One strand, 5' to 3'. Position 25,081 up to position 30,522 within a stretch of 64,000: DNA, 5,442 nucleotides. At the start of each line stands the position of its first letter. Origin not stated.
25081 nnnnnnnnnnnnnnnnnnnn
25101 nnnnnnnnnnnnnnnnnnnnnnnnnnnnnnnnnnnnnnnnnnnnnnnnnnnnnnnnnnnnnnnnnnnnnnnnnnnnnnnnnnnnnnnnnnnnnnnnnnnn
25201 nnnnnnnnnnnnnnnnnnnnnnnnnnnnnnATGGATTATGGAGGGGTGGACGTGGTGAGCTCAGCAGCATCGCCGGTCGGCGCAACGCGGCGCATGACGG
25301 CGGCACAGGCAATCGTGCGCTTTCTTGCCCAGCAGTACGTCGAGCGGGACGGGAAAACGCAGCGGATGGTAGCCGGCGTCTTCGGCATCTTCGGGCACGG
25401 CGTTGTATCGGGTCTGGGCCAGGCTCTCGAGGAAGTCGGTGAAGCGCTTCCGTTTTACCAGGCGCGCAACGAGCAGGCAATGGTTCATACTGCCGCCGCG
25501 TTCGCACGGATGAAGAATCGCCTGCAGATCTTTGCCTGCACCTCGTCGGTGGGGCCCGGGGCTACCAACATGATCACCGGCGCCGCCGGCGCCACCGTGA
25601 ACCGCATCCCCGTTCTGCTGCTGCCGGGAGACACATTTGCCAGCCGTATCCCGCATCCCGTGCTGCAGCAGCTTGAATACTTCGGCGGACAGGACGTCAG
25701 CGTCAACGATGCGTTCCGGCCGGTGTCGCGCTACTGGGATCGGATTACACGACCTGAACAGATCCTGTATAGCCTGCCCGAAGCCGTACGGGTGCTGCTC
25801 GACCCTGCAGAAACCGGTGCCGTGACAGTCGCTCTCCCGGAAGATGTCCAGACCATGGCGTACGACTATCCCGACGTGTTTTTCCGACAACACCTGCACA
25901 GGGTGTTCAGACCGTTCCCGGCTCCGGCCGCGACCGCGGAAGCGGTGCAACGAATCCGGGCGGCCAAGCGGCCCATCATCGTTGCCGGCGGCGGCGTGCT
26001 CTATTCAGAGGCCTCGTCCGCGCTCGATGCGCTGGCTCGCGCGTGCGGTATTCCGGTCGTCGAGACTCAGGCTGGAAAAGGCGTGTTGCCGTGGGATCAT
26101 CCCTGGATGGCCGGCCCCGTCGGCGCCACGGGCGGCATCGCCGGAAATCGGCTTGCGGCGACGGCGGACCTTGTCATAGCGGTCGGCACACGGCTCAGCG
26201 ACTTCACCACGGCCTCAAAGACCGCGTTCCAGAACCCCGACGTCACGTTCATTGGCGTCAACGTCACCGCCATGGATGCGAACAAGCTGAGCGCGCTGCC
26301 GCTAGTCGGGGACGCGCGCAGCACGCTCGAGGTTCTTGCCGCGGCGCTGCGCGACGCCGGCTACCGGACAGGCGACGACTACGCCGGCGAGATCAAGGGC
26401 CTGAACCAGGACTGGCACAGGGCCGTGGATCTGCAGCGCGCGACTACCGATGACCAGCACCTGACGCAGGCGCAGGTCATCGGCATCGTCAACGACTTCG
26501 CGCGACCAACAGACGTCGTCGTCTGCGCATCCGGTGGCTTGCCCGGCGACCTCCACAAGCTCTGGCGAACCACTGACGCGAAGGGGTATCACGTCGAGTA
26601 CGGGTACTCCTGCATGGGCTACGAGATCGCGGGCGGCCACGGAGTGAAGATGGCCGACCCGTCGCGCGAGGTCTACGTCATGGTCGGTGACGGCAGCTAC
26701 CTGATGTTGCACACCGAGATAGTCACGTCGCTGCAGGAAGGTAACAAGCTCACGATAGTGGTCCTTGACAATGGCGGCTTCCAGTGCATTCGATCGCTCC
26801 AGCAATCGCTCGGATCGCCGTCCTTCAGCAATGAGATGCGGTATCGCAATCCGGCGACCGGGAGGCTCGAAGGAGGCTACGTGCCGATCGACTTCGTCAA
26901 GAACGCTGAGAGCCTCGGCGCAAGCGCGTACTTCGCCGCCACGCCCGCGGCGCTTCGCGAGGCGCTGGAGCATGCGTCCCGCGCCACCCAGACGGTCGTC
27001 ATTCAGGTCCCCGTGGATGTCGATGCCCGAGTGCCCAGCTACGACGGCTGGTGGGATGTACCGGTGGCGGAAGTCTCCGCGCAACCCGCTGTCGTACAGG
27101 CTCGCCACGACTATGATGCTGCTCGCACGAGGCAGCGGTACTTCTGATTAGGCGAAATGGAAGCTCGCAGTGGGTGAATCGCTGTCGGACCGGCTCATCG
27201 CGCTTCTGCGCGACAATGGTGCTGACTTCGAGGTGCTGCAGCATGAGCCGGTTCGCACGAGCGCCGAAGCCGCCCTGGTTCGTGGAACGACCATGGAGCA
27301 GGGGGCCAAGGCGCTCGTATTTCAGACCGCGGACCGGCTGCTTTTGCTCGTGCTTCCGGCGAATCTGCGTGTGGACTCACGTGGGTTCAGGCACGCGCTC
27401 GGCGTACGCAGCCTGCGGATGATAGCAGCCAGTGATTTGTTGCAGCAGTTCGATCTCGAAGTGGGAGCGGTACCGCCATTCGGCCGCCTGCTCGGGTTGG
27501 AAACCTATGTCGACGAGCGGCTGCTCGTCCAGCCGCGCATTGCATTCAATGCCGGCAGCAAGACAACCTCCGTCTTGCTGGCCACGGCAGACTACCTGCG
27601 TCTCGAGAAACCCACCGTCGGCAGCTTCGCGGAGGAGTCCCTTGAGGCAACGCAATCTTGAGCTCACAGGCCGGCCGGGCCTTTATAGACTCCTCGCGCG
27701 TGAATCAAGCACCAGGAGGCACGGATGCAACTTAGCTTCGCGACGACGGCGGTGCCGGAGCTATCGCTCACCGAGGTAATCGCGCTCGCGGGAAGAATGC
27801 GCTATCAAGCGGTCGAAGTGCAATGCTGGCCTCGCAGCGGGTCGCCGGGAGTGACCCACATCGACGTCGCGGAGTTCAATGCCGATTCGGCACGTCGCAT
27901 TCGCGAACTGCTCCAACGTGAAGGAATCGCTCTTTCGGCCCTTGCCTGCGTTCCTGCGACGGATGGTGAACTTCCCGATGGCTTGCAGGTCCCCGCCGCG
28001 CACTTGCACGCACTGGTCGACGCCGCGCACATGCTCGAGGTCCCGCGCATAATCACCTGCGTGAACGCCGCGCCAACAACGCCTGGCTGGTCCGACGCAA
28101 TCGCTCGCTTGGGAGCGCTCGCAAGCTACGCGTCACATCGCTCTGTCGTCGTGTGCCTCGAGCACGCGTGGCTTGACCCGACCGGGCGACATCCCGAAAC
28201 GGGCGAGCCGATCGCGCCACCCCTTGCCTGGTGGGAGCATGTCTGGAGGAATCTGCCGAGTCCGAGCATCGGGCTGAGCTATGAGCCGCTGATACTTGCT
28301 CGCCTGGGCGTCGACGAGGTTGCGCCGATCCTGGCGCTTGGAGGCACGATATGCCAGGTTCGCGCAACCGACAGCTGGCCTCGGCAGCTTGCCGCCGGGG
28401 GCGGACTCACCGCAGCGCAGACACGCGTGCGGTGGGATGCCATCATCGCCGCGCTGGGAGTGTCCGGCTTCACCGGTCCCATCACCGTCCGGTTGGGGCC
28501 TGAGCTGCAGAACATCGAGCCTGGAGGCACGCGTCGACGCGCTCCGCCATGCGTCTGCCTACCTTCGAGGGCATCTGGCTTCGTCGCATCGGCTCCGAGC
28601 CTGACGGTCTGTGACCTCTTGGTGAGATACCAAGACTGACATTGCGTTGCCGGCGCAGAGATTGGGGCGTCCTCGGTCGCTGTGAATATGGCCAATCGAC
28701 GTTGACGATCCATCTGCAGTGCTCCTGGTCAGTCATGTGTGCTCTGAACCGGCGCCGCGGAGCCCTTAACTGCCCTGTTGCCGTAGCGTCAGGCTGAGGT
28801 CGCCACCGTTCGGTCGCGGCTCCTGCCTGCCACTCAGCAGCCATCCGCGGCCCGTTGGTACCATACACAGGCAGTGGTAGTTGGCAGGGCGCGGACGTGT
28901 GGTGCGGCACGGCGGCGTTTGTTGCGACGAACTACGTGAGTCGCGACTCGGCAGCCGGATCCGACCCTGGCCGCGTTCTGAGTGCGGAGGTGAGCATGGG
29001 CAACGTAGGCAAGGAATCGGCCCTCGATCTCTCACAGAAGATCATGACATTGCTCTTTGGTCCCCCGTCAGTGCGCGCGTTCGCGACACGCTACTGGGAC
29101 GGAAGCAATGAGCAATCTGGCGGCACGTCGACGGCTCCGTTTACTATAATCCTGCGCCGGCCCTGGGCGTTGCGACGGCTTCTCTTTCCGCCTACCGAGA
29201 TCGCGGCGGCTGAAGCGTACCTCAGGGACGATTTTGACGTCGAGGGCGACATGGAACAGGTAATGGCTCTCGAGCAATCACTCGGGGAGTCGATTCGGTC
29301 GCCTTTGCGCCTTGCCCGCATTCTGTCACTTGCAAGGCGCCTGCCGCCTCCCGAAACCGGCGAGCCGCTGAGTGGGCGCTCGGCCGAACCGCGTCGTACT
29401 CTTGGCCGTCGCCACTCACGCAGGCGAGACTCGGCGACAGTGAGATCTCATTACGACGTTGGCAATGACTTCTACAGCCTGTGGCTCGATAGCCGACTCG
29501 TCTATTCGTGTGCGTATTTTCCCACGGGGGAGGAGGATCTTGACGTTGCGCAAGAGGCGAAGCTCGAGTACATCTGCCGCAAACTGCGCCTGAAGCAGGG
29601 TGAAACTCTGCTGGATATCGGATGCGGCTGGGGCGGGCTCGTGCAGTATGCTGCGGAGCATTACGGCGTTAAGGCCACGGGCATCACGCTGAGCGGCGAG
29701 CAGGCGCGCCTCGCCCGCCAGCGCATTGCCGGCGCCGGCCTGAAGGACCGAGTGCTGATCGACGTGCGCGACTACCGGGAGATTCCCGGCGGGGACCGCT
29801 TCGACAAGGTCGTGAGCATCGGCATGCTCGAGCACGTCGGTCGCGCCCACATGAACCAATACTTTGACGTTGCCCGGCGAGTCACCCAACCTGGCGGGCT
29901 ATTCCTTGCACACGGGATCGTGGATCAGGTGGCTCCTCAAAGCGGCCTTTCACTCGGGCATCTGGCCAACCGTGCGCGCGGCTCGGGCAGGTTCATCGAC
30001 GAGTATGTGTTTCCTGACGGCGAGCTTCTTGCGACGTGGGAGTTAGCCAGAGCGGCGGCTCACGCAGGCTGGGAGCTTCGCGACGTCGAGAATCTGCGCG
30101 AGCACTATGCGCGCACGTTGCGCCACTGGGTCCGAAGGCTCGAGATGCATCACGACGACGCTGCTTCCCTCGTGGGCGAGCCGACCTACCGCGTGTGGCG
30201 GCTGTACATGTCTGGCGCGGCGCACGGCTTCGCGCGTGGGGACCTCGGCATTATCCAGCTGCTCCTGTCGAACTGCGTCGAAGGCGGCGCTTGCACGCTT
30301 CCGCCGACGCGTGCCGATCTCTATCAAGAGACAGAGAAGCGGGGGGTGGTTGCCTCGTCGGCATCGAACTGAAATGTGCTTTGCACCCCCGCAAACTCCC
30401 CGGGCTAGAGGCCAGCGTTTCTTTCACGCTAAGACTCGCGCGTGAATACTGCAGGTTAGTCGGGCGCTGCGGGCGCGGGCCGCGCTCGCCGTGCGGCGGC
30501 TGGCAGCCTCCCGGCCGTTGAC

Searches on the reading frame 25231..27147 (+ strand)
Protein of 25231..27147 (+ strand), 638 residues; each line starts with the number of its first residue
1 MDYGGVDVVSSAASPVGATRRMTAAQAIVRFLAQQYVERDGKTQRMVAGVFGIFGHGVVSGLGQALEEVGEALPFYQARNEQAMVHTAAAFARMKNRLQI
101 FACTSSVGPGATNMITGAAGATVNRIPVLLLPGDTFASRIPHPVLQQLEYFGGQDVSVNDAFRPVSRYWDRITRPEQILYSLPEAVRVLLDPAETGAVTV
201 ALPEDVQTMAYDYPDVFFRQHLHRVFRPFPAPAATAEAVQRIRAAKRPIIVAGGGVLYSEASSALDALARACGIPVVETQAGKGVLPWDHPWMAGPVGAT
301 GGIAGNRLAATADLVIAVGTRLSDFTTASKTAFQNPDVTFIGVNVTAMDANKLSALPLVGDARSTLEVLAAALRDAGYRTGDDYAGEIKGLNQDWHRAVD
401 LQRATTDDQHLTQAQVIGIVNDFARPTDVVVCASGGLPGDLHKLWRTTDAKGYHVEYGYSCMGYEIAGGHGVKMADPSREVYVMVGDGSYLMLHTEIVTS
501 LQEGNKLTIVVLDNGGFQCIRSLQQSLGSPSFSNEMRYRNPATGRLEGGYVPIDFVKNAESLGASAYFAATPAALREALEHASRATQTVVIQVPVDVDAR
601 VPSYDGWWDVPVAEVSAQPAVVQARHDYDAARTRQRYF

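Call 20: search_protein_families(library=pfam, proteins=[window:25231-27147:+], max_evalue=0.00001)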
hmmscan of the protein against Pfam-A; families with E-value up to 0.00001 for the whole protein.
window:25231-27147:+ (638 aa): 3 families
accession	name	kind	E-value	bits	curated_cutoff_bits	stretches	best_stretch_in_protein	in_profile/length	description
PF00205.28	TPP_enzyme_M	-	1e-37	129.4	30.4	1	236-369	2-137/137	Thiamine pyrophosphate enzyme, central domain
PF02775.26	TPP_enzyme_C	-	9.1e-31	107.1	21.9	1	437-593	5-151/151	Thiamine pyrophosphate enzyme, C-terminal TPP binding domain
PF02776.23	TPP_enzyme_N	-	9.9e-17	61.3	26.8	1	22-147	1-113/119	Thiamine pyrophosphate enzyme, N-terminal TPP binding domain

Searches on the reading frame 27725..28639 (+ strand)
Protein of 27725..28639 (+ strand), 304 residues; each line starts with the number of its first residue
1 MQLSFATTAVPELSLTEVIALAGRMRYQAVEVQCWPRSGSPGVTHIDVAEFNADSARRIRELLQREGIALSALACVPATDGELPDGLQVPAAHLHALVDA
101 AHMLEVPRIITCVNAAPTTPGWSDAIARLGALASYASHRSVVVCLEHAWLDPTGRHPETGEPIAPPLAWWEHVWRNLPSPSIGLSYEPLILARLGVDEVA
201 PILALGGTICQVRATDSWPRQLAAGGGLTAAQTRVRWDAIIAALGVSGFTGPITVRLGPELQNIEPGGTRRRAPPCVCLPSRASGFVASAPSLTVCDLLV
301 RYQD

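Call 20: search_protein_families(library=pfam, proteins=[window:27725-28639:+], max_evalue=0.00001)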
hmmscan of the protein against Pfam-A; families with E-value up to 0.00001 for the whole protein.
window:27725-28639:+ (304 aa): 1 family
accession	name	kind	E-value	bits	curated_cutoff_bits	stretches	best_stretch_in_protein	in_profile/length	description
PF01261.30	AP_endonuc_2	-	1.2e-07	32.2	31.1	1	24-257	6-229/249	Xylose isomerase-like TIM barrel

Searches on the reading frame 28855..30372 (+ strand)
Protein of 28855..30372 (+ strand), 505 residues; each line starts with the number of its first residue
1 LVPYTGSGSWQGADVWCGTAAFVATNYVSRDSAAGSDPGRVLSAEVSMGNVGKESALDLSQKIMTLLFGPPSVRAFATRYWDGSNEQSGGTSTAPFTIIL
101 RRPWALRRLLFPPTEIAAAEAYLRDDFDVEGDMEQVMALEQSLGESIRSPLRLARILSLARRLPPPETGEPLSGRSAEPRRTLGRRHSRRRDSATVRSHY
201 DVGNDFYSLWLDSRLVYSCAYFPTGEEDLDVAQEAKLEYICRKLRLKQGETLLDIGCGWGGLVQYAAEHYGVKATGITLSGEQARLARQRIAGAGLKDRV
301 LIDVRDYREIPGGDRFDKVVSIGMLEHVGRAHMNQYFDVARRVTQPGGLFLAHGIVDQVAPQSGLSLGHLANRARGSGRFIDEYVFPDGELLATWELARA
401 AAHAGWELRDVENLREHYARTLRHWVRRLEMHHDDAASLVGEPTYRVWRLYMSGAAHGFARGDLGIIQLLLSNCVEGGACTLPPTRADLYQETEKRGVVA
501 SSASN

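Call 20: search_protein_families(library=pfam, proteins=[window:28855-30372:+], max_evalue=0.00001)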
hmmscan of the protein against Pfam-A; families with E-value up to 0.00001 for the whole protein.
window:28855-30372:+ (505 aa): 7 families
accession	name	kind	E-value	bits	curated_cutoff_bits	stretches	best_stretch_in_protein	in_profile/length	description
PF02353.26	CMAS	-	1.1e-91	307.4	27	1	187-468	1-272/273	Mycolic acid cyclopropane synthetase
PF13649.12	Methyltransf_25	-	3.4e-16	60.1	27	1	253-348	2-97/97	Methyltransferase domain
PF08241.18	Methyltransf_11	-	1.8e-13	51.3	21.2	1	253-351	1-94/95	Methyltransferase domain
PF08242.18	Methyltransf_12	-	2.4e-13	51.1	30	1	253-350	1-98/98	Methyltransferase domain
PF13847.12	Methyltransf_31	-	2.4e-10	40.7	27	1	247-356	2-113/145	Methyltransferase domain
PF25371.1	DUF7884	-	8.3e-09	36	27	1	76-139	14-77/90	Domain of unknown function (DUF7884)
PF13489.12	Methyltransf_23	-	4.4e-08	33.5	27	1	245-355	19-119/164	Methyltransferase domain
